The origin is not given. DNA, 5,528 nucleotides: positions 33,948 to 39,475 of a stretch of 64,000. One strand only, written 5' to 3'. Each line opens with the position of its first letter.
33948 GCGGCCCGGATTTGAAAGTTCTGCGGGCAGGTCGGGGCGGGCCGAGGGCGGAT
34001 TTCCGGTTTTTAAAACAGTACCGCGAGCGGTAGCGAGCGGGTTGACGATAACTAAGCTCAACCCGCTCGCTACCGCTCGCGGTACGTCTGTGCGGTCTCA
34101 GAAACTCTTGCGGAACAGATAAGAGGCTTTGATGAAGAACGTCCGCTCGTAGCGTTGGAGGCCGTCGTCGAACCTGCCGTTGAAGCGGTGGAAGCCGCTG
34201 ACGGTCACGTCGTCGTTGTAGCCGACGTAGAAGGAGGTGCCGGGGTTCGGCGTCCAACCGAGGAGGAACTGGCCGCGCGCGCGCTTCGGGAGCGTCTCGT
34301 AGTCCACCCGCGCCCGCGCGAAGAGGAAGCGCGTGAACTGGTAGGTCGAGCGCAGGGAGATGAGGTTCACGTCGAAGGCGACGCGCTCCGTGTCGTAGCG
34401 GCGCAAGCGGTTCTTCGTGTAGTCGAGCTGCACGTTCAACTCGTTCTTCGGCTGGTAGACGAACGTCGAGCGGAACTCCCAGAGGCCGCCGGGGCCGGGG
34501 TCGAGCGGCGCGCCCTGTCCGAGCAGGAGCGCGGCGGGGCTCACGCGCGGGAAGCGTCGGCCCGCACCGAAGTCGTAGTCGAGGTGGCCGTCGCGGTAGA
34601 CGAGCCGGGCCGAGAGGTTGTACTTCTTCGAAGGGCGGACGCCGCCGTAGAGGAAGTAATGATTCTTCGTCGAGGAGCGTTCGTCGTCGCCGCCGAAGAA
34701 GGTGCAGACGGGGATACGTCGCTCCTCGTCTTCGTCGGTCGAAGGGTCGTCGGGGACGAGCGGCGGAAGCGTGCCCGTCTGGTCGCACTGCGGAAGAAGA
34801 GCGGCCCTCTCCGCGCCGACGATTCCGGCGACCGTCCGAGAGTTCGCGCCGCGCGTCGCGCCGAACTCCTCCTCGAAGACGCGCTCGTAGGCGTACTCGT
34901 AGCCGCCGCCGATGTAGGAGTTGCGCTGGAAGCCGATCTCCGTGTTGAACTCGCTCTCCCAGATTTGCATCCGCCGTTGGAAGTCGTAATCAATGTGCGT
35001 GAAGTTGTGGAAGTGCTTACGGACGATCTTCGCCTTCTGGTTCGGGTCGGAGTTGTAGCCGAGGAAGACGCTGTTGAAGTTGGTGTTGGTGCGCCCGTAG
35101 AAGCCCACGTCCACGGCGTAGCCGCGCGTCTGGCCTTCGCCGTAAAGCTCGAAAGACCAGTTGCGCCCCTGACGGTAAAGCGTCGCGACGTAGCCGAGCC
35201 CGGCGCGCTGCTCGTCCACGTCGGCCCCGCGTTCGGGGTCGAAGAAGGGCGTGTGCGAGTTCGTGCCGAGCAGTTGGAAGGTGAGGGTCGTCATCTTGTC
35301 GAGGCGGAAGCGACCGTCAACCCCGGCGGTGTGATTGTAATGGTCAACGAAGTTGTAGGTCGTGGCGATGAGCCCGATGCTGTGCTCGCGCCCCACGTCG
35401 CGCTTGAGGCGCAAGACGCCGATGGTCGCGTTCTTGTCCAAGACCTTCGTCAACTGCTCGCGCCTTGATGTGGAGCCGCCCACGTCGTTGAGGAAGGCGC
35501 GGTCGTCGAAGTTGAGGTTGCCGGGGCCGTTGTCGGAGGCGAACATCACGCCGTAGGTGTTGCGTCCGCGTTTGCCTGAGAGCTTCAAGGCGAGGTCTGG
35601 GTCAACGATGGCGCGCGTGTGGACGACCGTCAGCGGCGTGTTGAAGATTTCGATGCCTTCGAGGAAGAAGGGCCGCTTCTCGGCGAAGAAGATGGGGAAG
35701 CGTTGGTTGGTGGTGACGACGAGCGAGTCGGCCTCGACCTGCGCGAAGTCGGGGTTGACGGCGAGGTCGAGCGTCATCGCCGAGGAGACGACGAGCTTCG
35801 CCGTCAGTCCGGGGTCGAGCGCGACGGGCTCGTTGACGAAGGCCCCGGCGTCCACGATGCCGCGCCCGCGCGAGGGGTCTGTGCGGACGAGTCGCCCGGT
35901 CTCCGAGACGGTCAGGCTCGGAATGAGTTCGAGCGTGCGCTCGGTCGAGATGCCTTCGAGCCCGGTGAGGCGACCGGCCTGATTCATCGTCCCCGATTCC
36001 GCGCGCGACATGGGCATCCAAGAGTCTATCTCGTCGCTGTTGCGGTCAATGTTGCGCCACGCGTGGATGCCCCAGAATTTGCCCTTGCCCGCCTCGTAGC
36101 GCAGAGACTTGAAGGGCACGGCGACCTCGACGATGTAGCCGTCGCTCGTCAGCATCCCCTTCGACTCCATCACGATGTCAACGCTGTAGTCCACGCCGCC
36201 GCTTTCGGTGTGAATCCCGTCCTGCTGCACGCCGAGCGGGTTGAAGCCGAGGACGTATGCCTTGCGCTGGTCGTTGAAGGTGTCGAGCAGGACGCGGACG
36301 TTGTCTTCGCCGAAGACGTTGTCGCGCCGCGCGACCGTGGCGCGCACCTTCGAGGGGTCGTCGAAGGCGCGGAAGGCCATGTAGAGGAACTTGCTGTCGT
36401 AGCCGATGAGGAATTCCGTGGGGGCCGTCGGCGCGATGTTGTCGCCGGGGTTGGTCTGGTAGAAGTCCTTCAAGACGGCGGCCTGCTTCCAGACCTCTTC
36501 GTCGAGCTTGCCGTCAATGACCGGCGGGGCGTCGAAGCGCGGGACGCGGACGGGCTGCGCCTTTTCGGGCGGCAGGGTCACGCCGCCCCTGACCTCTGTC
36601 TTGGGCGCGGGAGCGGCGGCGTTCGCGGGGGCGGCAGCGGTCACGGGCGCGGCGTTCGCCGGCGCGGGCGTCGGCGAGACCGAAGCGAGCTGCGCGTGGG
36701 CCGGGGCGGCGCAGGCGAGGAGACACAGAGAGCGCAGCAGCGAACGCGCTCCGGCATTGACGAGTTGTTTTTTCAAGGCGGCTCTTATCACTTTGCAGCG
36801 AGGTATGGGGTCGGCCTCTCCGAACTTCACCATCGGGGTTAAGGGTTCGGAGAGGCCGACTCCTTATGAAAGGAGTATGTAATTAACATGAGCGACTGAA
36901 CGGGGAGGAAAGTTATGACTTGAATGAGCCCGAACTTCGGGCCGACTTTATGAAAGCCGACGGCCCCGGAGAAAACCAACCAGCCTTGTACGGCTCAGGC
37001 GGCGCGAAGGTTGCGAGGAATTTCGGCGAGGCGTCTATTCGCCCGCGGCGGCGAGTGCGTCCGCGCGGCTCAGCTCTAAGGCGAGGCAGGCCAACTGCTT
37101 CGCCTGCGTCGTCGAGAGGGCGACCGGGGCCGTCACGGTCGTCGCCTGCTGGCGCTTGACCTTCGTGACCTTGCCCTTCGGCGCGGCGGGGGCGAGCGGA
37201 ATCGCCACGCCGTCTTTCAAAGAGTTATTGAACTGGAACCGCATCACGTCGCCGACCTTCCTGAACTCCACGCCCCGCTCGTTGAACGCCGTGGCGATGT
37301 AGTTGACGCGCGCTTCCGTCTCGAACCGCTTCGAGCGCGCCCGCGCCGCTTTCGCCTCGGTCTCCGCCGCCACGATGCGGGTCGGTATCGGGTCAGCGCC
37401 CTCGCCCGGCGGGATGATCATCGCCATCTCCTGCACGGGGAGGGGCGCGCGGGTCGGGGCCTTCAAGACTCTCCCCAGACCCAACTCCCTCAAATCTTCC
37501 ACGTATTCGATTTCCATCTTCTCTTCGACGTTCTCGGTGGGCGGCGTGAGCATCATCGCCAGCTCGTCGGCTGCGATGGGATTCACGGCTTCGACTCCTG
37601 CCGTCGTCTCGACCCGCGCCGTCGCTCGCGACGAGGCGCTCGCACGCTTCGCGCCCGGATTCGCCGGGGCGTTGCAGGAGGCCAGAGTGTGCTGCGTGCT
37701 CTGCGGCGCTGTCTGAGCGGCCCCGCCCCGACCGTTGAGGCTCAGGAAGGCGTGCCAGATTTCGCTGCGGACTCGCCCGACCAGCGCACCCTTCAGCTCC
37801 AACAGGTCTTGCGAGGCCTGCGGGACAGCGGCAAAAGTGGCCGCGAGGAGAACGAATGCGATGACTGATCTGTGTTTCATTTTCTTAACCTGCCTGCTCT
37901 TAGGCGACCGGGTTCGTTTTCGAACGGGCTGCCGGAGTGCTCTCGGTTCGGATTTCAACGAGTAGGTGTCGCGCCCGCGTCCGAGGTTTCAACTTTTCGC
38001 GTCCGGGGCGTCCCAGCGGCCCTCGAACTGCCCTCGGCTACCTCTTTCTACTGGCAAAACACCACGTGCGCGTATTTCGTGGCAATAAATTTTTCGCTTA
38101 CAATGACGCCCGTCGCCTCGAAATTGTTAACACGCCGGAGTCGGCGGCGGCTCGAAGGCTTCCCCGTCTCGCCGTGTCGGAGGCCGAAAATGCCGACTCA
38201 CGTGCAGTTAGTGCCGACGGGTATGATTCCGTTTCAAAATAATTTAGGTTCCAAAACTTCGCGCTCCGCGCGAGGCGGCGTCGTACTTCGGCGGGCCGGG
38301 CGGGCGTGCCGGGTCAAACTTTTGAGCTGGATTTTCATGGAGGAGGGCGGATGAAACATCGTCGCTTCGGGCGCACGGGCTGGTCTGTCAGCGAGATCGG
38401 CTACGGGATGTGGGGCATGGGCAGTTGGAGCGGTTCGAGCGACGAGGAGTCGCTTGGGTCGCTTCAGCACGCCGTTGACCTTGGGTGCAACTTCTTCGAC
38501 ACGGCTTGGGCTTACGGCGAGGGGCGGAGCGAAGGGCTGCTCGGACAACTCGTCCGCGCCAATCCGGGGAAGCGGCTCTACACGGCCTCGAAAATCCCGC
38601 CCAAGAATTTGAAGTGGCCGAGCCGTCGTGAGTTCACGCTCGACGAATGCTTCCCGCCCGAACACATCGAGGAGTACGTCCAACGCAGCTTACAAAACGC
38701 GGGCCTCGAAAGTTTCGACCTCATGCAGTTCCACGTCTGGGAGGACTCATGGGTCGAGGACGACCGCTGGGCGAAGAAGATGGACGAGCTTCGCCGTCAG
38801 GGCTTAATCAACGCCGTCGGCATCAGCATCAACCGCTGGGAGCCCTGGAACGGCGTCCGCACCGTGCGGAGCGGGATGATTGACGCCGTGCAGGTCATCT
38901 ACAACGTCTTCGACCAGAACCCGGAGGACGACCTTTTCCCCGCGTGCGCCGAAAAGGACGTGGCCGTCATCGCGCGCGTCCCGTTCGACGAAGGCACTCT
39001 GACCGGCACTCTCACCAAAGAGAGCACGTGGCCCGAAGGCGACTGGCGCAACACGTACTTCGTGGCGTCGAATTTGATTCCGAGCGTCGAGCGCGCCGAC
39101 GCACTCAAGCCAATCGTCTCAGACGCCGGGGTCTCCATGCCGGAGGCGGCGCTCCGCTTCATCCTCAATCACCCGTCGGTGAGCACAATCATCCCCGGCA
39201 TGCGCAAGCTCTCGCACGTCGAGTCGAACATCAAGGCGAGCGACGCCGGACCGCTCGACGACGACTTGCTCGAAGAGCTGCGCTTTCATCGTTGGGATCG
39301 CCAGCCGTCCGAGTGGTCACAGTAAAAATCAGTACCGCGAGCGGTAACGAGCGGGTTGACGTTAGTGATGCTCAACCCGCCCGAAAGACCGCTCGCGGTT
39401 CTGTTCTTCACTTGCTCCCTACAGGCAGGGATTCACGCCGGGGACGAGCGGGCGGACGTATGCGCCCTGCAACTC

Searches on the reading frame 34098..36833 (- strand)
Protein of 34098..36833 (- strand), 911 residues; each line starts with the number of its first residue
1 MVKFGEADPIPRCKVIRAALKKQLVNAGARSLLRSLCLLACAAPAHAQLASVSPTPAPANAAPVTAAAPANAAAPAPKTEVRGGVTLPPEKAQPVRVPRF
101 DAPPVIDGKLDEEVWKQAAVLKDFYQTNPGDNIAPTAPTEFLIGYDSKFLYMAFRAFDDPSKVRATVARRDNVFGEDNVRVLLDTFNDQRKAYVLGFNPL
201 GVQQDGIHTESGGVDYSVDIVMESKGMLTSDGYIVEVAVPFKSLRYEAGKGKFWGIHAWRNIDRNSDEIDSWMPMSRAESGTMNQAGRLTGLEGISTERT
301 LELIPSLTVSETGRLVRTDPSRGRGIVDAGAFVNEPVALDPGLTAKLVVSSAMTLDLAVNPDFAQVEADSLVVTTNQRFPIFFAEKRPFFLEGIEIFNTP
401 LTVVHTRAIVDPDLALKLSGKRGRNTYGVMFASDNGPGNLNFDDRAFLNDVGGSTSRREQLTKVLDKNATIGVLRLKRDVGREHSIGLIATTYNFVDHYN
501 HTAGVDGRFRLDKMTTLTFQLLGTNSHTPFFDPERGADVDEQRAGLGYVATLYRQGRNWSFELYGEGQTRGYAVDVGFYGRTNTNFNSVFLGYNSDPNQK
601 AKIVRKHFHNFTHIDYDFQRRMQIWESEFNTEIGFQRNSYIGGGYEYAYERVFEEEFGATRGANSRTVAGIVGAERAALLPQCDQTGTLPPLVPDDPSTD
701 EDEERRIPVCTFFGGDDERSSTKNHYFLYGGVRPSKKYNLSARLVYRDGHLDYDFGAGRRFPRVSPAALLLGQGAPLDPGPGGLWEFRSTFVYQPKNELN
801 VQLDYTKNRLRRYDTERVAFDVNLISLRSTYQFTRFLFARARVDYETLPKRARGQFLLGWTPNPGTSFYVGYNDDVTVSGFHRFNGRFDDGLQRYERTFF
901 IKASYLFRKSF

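Call 10: search_protein_families(library=pfam, proteins=[window:34098-36833:-], max_evalue=0.01)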
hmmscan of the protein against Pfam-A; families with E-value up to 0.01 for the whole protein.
window:34098-36833:- (911 aa): 2 families
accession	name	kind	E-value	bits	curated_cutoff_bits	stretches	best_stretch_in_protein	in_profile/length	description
PF19313.5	DUF5916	-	1.6e-12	47.4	22.6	1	340-399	27-85/572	Domain of unknown function (DUF5916)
PF06452.16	CBM9_1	-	3.3e-08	34.1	23.4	1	106-273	1-161/185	Carbohydrate family 9 binding domain-like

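Call 11: search_protein_families(library=ncbifam, proteins=[window:34098-36833:-], max_evalue=0.01)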
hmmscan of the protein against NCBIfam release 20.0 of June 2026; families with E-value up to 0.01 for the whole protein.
window:34098-36833:- (911 aa): 0 families

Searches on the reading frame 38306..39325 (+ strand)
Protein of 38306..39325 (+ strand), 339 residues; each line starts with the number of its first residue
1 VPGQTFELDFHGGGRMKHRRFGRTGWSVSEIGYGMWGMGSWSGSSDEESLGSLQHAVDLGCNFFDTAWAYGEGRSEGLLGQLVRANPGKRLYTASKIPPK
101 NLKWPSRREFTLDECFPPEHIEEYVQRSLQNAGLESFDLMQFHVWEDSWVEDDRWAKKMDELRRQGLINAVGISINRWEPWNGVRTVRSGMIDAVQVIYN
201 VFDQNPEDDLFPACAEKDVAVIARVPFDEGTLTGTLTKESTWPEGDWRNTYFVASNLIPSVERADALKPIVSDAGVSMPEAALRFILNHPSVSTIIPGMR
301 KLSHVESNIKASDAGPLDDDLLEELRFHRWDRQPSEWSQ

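Call 10: search_protein_families(library=pfam, proteins=[window:38306-39325:+], max_evalue=0.01)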
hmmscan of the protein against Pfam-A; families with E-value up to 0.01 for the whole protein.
window:38306-39325:+ (339 aa): 1 family
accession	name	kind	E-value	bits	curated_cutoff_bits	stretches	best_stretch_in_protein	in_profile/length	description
PF00248.27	Aldo_ket_red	-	1.5e-52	178.9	24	1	30-325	1-286/291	Aldo/keto reductase family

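Call 11: search_protein_families(library=ncbifam, proteins=[window:38306-39325:+], max_evalue=0.01)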
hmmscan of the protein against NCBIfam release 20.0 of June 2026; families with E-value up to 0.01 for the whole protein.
window:38306-39325:+ (339 aa): 6 families
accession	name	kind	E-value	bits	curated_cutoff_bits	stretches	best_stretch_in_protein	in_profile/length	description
NF049922.1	MethglyxlRedYdjG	equivalog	8.7e-32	110.4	550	1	16-320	1-313/326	NADH-dependent methylglyoxal reductase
NF007695.0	PRK10376.1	subfamily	2.8e-12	46.3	280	1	21-226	10-214/290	oxidoreductase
TIGR01293.1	Kv_beta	subfamily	7.9e-12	44.8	365.4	1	16-171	1-149/319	voltage-dependent potassium channel subunit beta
NF007388.0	PRK09912.1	subfamily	1.6e-05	24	448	1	14-321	11-324/346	L-glyceraldehyde 3-phosphate reductase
NF007912.0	PRK10625.1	equivalog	0.00013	21.4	415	0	191-326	200-335/346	NADP(H)-dependent aldo-keto reductase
NF008598.0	PRK11565.1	equivalog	0.00032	19.9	425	1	36-174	18-138/275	2,5-didehydrogluconate reductase DkgA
